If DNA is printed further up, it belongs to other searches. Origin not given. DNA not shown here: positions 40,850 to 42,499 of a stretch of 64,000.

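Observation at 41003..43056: ECF sigma factor fused to two beta/gamma-crystallin domains, next to a membrane protein carrying a near-identical copy of that domain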

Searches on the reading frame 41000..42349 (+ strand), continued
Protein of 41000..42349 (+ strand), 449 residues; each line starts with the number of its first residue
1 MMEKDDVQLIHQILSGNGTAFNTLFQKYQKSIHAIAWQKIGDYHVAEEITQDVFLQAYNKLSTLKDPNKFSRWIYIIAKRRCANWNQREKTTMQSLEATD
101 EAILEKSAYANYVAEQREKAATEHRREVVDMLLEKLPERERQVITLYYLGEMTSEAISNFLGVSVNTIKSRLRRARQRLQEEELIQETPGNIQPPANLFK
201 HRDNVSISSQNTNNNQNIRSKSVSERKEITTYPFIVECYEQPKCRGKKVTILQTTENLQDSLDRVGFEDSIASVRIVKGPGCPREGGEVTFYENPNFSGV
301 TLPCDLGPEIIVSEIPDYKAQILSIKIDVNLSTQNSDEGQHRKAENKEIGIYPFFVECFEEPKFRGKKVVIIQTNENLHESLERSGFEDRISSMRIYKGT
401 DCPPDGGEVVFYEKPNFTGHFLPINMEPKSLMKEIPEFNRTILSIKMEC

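Call 65: find_homologous_proteins(query=P0059, max_evalue=1e-20)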
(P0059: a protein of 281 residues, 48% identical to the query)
Query P0059 (281 aa): 736 proteins with E <= 1e-20 among 1585 candidates; the best 120 are listed.
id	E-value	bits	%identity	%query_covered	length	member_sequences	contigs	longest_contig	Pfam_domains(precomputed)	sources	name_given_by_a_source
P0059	1.2e-181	620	100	100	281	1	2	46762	PF07638.18,PF04545.23,PF04542.21,PF08281.19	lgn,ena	-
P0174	1.4e-160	551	89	100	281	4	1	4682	PF07638.18,PF04545.23,PF04542.21,PF08281.19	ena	-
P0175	5.8e-160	549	89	100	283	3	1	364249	PF07638.18,PF04545.23,PF04542.21,PF08281.19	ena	-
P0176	2.1e-143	494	81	99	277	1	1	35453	PF07638.18,PF04545.23,PF04542.21,PF08281.19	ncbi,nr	ncbi:hypothetical protein C6503_06755 [Candidatus Poribacteria bacterium]|nr:MAG: hypothetical prote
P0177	4.0e-140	484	80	99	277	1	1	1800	PF07638.18,PF04545.23,PF04542.21,PF08281.19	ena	-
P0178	4.9e-139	480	80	99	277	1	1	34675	PF07638.18,PF04545.23,PF04542.21,PF08281.19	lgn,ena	-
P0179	9.6e-131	453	76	99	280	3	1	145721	PF07638.18,PF04545.23,PF04542.21,PF08281.19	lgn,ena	-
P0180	7.2e-115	401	67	98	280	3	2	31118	PF07638.18,PF04545.23,PF04542.21,PF08281.19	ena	-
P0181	6.1e-90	319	82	64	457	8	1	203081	PF00712.25,PF07638.18,PF02767.22,PF04545.23,PF04542.21,PF08281.19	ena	-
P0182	3.5e-88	313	81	64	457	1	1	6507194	PF00712.25,PF07638.18,PF02767.22,PF04545.23,PF04542.21,PF08281.19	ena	-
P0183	1.4e-87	311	52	100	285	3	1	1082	PF07638.18,PF04545.23,PF04542.21,PF08281.19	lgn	-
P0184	5.5e-86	306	52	100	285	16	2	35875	PF07638.18,PF04545.23,PF04542.21,PF08281.19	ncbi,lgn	-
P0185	9.8e-85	302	78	64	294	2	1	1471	PF00712.25,PF07638.18,PF04545.23,PF04542.21,PF08281.19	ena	-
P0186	2.4e-84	301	73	70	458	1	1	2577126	PF00712.25,PF07638.18,PF02767.22,PF04545.23,PF04542.21,PF08281.19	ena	-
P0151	9.1e-83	296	74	67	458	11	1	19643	PF00712.25,PF07638.18,PF02767.22,PF04545.23,PF04542.21,PF08281.19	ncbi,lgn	-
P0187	1.6e-82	295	52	99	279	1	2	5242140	PF07638.18,PF04545.23,PF04542.21,PF08281.19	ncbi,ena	-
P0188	2.2e-82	294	74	67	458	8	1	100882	PF00712.25,PF07638.18,PF02767.22,PF04545.23,PF04542.21,PF08281.19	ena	-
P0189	3.3e-82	294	74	67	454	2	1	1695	PF00712.25,PF07638.18,PF02767.22,PF04545.23,PF04542.21,PF08281.19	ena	-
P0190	6.7e-82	293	76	65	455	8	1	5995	PF00712.25,PF07638.18,PF02767.22,PF04545.23,PF04542.21,PF08281.19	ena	-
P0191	3.4e-81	290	73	67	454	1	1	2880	PF00712.25,PF07638.18,PF02767.22,PF04545.23,PF04542.21,PF08281.19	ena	-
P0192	5.3e-81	290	71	68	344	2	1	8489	PF00712.25,PF07638.18,PF04545.23,PF04542.21,PF08281.19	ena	-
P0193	7.7e-81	289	72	67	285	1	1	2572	PF00712.25,PF07638.18,PF04545.23,PF04542.21,PF08281.19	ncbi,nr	ncbi:sigma-70 family RNA polymerase sigma factor, partial [Candidatus Poribacteria bacterium]|nr:sig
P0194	9.2e-81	289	74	67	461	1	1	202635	PF00712.25,PF07638.18,PF02767.22,PF04545.23,PF04542.21,PF08281.19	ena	-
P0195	9.9e-81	289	51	99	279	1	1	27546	PF07638.18,PF04545.23,PF04542.21,PF08281.19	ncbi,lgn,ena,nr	ncbi:MAG: sigma-70 family RNA polymerase sigma factor [Candidatus Poribacteria bacterium]|nr:sigma-7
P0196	1.0e-80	289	51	99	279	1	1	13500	PF07638.18,PF04545.23,PF04542.21,PF08281.19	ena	-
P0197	6.0e-80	286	51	99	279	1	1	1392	PF07638.18,PF04545.23,PF04542.21,PF08281.19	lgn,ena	-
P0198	9.6e-80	286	73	64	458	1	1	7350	PF00712.25,PF07638.18,PF02767.22,PF04545.23,PF04542.21,PF08281.19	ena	-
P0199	9.8e-80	286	72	65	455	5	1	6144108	PF00712.25,PF07638.18,PF02767.22,PF04545.23,PF04542.21,PF08281.19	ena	-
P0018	9.6e-79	282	51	99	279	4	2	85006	PF07638.18,PF04545.23,PF04542.21,PF08281.19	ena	-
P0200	1.3e-78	282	68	70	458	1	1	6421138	PF00712.25,PF07638.18,PF02767.22,PF04545.23,PF04542.21,PF08281.19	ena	-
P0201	2.8e-78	281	67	70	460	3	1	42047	PF00712.25,PF07638.18,PF02767.22,PF04545.23,PF04542.21,PF08281.19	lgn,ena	-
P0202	2.1e-77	278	72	64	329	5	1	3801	PF00712.25,PF13384.13,PF07638.18,PF04545.23,PF04542.21,PF08281.19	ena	-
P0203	5.0e-77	277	69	67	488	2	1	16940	PF00712.25,PF07638.18,PF02767.22,PF04545.23,PF04542.21,PF08281.19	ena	-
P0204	2.1e-76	275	63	77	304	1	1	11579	PF00712.25,PF05263.18,PF07638.18,PF04545.23,PF04542.21,PF08281.19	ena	-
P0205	2.3e-76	275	69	67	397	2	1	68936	PF00712.25,PF07638.18,PF02767.22,PF04545.23,PF04542.21,PF08281.19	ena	-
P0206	1.3e-75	272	68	67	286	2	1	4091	PF00712.25,PF05263.18,PF07638.18,PF04545.23,PF04542.21,PF08281.19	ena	-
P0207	2.3e-75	271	68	67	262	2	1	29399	PF07638.18,PF04545.23,PF04542.21,PF08281.19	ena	-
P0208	9.4e-75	269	70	60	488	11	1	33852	PF00712.25,PF07638.18,PF02767.22,PF04545.23,PF04542.21,PF08281.19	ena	-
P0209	1.2e-74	269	68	65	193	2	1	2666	PF13384.13,PF07638.18,PF04545.23,PF04542.21,PF08281.19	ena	-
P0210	9.2e-74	266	70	65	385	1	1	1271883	PF12840.14,PF07638.18,PF04545.23,PF04542.21,PF08281.19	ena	-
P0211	1.1e-73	266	66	67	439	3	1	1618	PF00712.25,PF07638.18,PF02767.22,PF04545.23,PF04542.21,PF08281.19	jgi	jgi:RNA polymerase sigma factor (sigma-70 family)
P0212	1.8e-73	265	69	67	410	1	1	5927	PF12840.14,PF07638.18,PF04545.23,PF04542.21,PF08281.19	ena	-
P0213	2.6e-73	265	74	59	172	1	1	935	PF04542.21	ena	-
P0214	3.5e-73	264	67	67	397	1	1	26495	PF12840.14,PF07638.18,PF04545.23,PF04542.21,PF08281.19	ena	-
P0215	5.0e-73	264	66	67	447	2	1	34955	PF00712.25,PF07638.18,PF02767.22,PF04545.23,PF04542.21,PF08281.19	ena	-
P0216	5.2e-73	264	70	60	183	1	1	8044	PF07638.18,PF13542.13,PF04545.23,PF04542.21,PF08281.19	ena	-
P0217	5.9e-73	263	67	67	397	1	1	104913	PF07638.18,PF04545.23,PF04542.21,PF08281.19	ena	-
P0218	7.7e-73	263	67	65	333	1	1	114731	PF00712.25,PF07638.18,PF04545.23,PF04542.21,PF08281.19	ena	-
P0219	1.1e-72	263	66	67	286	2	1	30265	PF00712.25,PF07638.18,PF04545.23,PF04542.21,PF08281.19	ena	-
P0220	1.2e-72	262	68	67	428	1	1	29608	PF00712.25,PF07638.18,PF02767.22,PF04545.23,PF04542.21,PF08281.19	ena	-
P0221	2.1e-72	262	66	67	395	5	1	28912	PF12840.14,PF13730.13,PF07638.18,PF04545.23,PF04542.21,PF08281.19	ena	-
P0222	4.1e-72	261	67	67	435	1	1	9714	PF07638.18,PF04545.23,PF04542.21,PF08281.19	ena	-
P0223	6.2e-72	260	65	67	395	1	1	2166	PF12840.14,PF07638.18,PF04545.23,PF04542.21,PF08281.19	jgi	jgi:RNA polymerase sigma factor (sigma-70 family)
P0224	7.5e-72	260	66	67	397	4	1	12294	PF12840.14,PF07638.18,PF04545.23,PF04542.21,PF08281.19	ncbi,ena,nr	ncbi:MAG: sigma-70 family RNA polymerase sigma factor [Candidatus Poribacteria bacterium]|nr:sigma-7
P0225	1.5e-71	259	60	76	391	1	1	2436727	PF07638.18,PF04545.23,PF04542.21,PF08281.19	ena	-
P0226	1.7e-71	259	67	67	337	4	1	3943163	PF00712.25,PF07638.18,PF04545.23,PF04542.21,PF08281.19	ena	-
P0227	2.0e-71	258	60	77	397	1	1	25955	PF07638.18,PF04545.23,PF04542.21,PF08281.19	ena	-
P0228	2.3e-71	258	66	67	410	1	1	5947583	PF12840.14,PF07638.18,PF04545.23,PF04542.21,PF08281.19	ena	-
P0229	2.9e-71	258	65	67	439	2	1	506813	PF12840.14,PF24270.2,PF07638.18,PF04545.23,PF04542.21,PF08281.19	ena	-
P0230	3.4e-71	258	64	67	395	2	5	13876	PF12840.14,PF07638.18,PF04545.23,PF04542.21,PF08281.19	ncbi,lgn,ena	-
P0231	4.1e-71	257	64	67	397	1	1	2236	PF12840.14,PF07638.18,PF04545.23,PF04542.21,PF08281.19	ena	-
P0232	4.6e-71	257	65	67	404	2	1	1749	PF12840.14,PF07638.18,PF04545.23,PF04542.21,PF08281.19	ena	-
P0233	4.8e-71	257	64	67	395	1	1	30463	PF12840.14,PF07638.18,PF04545.23,PF04542.21,PF12802.14,PF08281.19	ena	-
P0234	5.1e-71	257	66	67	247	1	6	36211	PF07638.18,PF04545.23,PF04542.21,PF08281.19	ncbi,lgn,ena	-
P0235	5.3e-71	257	66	67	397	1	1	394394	PF12840.14,PF07638.18,PF04545.23,PF04542.21,PF08281.19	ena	-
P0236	5.7e-71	257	64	67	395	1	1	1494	PF12840.14,PF07638.18,PF04545.23,PF04542.21,PF12802.14,PF08281.19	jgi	jgi:RNA polymerase sigma factor (sigma-70 family)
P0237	6.0e-71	257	64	67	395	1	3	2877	PF12840.14,PF07638.18,PF04545.23,PF04542.21,PF08281.19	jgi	jgi:RNA polymerase sigma factor (sigma-70 family)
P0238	6.6e-71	257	64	67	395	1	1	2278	PF12840.14,PF07638.18,PF04545.23,PF04542.21,PF08281.19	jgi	jgi:RNA polymerase sigma factor (sigma-70 family)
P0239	6.7e-71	257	64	67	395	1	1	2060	PF07638.18,PF04545.23,PF04542.21,PF08281.19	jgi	jgi:RNA polymerase sigma factor (sigma-70 family)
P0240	9.4e-71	256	64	67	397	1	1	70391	PF12840.14,PF07638.18,PF04545.23,PF04542.21,PF08281.19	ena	-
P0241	9.5e-71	256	64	67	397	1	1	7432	PF12840.14,PF07638.18,PF04545.23,PF04542.21,PF08281.19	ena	-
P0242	1.0e-70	256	61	70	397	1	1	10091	PF12840.14,PF07638.18,PF04545.23,PF04542.21,PF08281.19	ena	-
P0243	1.1e-70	256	60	77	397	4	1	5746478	PF12840.14,PF07638.18,PF04545.23,PF04542.21,PF08281.19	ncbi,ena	-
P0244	1.1e-70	256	60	77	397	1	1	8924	PF07638.18,PF04545.23,PF04542.21,PF08281.19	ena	-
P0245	1.2e-70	256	64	67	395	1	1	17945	PF12840.14,PF07638.18,PF04545.23,PF04542.21,PF12802.14,PF08281.19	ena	-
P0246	1.2e-70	256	61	77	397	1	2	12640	PF12840.14,PF07638.18,PF04545.23,PF04542.21,PF08281.19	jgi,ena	-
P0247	1.3e-70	256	63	67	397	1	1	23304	PF12840.14,PF07638.18,PF04545.23,PF04542.21,PF08281.19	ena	-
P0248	1.4e-70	256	66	60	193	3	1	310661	PF07638.18,PF04545.23,PF04542.21,PF08281.19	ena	-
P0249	1.4e-70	256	65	67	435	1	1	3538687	PF12840.14,PF07638.18,PF04545.23,PF04542.21,PF08281.19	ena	-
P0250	1.5e-70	256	64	67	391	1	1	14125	PF07638.18,PF04545.23,PF04542.21,PF08281.19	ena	-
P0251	1.5e-70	256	64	67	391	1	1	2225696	PF07638.18,PF04545.23,PF04542.21,PF08281.19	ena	-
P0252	1.8e-70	255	64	67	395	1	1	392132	PF12840.14,PF07638.18,PF04545.23,PF04542.21,PF12802.14,PF08281.19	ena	-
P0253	2.0e-70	255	58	76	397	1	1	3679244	PF07638.18,PF04545.23,PF04542.21,PF08281.19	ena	-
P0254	2.1e-70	255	64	68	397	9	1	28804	PF12840.14,PF01978.26,PF07638.18,PF04545.23,PF04542.21,PF12802.14,PF08281.19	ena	-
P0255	2.8e-70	255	63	67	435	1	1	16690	PF12840.14,PF07638.18,PF04545.23,PF04542.21,PF08281.19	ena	-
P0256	2.8e-70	255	66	67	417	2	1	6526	PF12840.14,PF07638.18,PF04545.23,PF04542.21,PF12802.14,PF08281.19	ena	-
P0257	3.1e-70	254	68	64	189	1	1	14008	PF07638.18,PF04545.23,PF04542.21,PF08281.19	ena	-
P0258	3.4e-70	254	64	65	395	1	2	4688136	PF07638.18,PF04545.23,PF04542.21,PF08281.19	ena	-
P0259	4.5e-70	254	65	67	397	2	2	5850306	PF07638.18,PF04545.23,PF04542.21,PF08281.19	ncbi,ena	-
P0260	4.6e-70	254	65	68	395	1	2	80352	PF12840.14,PF07638.18,PF04545.23,PF04542.21,PF08281.19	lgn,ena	-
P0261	5.0e-70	254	64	67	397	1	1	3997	PF07638.18,PF04545.23,PF04542.21,PF08281.19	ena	-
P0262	5.7e-70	254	64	65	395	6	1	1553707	PF12840.14,PF07638.18,PF04545.23,PF04542.21,PF08281.19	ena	-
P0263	6.1e-70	254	66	64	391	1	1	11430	PF12840.14,PF07638.18,PF04545.23,PF04542.21,PF08281.19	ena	-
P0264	6.3e-70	253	62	67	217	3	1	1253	PF07638.18,PF04545.23,PF04542.21,PF08281.19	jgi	jgi:RNA polymerase sigma factor (sigma-70 family)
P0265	6.5e-70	253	63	67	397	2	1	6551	PF12840.14,PF07638.18,PF04545.23,PF04542.21,PF08281.19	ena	-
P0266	6.7e-70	253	65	67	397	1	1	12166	PF12840.14,PF07638.18,PF04545.23,PF04542.21,PF08281.19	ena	-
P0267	6.7e-70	253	65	67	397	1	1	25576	PF12840.14,PF07638.18,PF04545.23,PF04542.21,PF08281.19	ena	-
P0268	6.9e-70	253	59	77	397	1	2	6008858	PF12840.14,PF07638.18,PF04545.23,PF04542.21,PF08281.19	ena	-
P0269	7.7e-70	253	64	67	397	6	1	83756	PF12840.14,PF07638.18,PF04545.23,PF04542.21,PF08281.19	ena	-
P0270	7.7e-70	253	65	67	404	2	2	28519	PF07638.18,PF04545.23,PF04542.21,PF08281.19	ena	-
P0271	7.9e-70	253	58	77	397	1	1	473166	PF12840.14,PF07638.18,PF04545.23,PF04542.21,PF08281.19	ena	-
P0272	8.4e-70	253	64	65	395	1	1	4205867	PF07638.18,PF04545.23,PF04542.21,PF08281.19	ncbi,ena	-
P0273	8.6e-70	253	62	67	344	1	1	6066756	PF00712.25,PF05263.18,PF07638.18,PF04545.23,PF04542.21,PF08281.19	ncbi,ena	-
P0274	9.0e-70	253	63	67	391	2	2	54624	PF07638.18,PF04545.23,PF04542.21,PF08281.19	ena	-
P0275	9.2e-70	253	64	67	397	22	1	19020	PF07638.18,PF04545.23,PF04542.21,PF08281.19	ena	-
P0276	9.3e-70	253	65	67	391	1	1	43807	PF05263.18,PF07638.18,PF04545.23,PF04542.21,PF08281.19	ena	-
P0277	9.4e-70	253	63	67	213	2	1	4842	PF05263.18,PF07638.18,PF04545.23,PF04542.21,PF08281.19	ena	-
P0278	1.0e-69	253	62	67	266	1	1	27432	PF07638.18,PF04545.23,PF04542.21,PF08281.19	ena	-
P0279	1.1e-69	253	63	67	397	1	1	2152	PF12840.14,PF07638.18,PF04545.23,PF04542.21,PF08281.19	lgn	-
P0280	1.1e-69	253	65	67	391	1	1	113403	PF05263.18,PF07638.18,PF04545.23,PF04542.21,PF08281.19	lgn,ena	-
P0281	1.3e-69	252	63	67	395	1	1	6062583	PF12840.14,PF07638.18,PF04545.23,PF04542.21,PF08281.19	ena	-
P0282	1.3e-69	252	63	67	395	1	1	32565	PF07638.18,PF04545.23,PF04542.21,PF08281.19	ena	-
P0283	1.3e-69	252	64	67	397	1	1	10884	PF12840.14,PF01978.26,PF07638.18,PF04545.23,PF04542.21,PF08281.19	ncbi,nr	ncbi:MAG: sigma-70 family RNA polymerase sigma factor [Candidatus Poribacteria bacterium]|nr:sigma-7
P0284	1.5e-69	252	63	67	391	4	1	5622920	PF07638.18,PF04545.23,PF04542.21,PF08281.19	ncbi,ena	-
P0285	1.5e-69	252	64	67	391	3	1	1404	PF07638.18,PF04545.23,PF04542.21,PF08281.19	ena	-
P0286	1.5e-69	252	58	76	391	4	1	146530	PF07638.18,PF04545.23,PF04542.21,PF08281.19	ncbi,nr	ncbi:RNA polymerase sigma factor [Candidatus Poribacteria bacterium]|nr:RNA polymerase sigma factor 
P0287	1.5e-69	252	53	91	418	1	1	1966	PF01978.26,PF04545.23,PF04542.21,PF08281.19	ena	-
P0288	1.7e-69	252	65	67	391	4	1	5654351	PF07638.18,PF04545.23,PF04542.21,PF08281.19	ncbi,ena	-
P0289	2.0e-69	252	63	67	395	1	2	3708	PF12840.14,PF07638.18,PF04545.23,PF04542.21,PF12802.14,PF08281.19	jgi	jgi:RNA polymerase sigma factor (sigma-70 family)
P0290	2.1e-69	252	64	67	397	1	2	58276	PF01978.26,PF04967.19,PF04542.21,PF13404.13,PF12802.14,PF08281.19,PF12840.14,PF13412.13,PF07638.18,PF00196.26,PF13542.13,PF04545.23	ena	-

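Call 66: find_encoding_contigs(protein=P0187, flank=4000, max_places=2)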
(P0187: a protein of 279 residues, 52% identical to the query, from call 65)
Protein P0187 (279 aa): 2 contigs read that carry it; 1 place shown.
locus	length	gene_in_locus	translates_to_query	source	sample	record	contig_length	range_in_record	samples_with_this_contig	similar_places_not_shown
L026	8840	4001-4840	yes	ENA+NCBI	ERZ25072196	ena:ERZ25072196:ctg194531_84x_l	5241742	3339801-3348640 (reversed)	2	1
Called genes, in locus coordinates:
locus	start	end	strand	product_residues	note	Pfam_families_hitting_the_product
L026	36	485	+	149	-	-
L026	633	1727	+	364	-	PF07638:Sigma70_ECF (faint), PF04542:Sigma70_r2, PF08281:Sigma70_r4_2, PF04545:Sigma70_r4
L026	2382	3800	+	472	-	PF12679:ABC2_membrane_2, PF12698:ABC2_membrane_3 (weak)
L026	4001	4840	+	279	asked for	PF07638:Sigma70_ECF (weak), PF04542:Sigma70_r2, PF04545:Sigma70_r4, PF08281:Sigma70_r4_2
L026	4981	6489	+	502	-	PF12679:ABC2_membrane_2, PF26999:ABC-2_memb_rel (faint), PF10920:DUF2705, PF12698:ABC2_membrane_3 (weak), PF12730:ABC2_membrane_4, PF13346:ABC2_membrane_5 (weak), PF12040:DUF3526 (faint)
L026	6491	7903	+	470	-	PF12679:ABC2_membrane_2, PF12698:ABC2_membrane_3, PF12040:DUF3526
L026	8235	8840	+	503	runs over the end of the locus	PF12679:ABC2_membrane_2, PF12698:ABC2_membrane_3, PF10920:DUF2705 (weak), PF12730:ABC2_membrane_4, PF13346:ABC2_membrane_5 (weak), PF12040:DUF3526 (weak)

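Call 67: find_encoding_contigs(protein=P0175, flank=4000, max_places=2)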
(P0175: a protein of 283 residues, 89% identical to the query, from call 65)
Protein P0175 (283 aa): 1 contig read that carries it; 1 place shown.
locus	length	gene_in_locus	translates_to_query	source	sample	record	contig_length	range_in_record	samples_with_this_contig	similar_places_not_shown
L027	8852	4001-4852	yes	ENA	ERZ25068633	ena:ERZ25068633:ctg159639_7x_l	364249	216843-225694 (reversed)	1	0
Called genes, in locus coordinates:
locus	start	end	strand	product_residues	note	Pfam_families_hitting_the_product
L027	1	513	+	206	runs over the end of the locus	-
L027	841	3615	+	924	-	PF14312:FG-GAP_2, PF13860:FlgD_ig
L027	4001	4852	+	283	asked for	PF07638:Sigma70_ECF, PF04542:Sigma70_r2, PF04545:Sigma70_r4, PF08281:Sigma70_r4_2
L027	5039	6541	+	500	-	PF12679:ABC2_membrane_2, PF12698:ABC2_membrane_3, PF10920:DUF2705, PF12730:ABC2_membrane_4 (weak), PF13346:ABC2_membrane_5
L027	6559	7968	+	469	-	PF12679:ABC2_membrane_2, PF10920:DUF2705 (weak), PF12698:ABC2_membrane_3, PF12040:DUF3526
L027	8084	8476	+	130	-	PF14489:QueF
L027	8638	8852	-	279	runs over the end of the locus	PF01408:GFO_IDH_MocA, PF22725:GFO_IDH_MocA_C3, PF02894:GFO_IDH_MocA_C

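Call 68: find_encoding_contigs(protein=P0184, flank=4000, max_places=2)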
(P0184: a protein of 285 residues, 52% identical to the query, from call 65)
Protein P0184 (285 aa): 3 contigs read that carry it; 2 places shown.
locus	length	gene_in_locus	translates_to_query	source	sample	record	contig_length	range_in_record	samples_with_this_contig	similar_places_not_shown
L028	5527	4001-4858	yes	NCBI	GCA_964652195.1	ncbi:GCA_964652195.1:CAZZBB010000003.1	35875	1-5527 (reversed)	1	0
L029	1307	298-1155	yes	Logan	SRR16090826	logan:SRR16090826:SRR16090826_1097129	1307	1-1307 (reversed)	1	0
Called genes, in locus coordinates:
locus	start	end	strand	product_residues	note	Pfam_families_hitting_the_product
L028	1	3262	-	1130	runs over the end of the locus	PF25174:Beta-prop_THOC3, PF23381:Beta-prop_IFT122_1st, PF24814:WD40_Prp19, PF24817:WD40_WDHD1_1st, PF25174:Beta-prop_THOC3, PF23381:Beta-prop_IFT122_1st, PF24807:WD40_CDC20-Fz, PF24796:WDR55, +49 more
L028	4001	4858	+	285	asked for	PF07638:Sigma70_ECF (weak), PF04542:Sigma70_r2, PF08281:Sigma70_r4_2, PF04545:Sigma70_r4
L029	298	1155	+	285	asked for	PF07638:Sigma70_ECF (weak), PF04542:Sigma70_r2, PF08281:Sigma70_r4_2, PF04545:Sigma70_r4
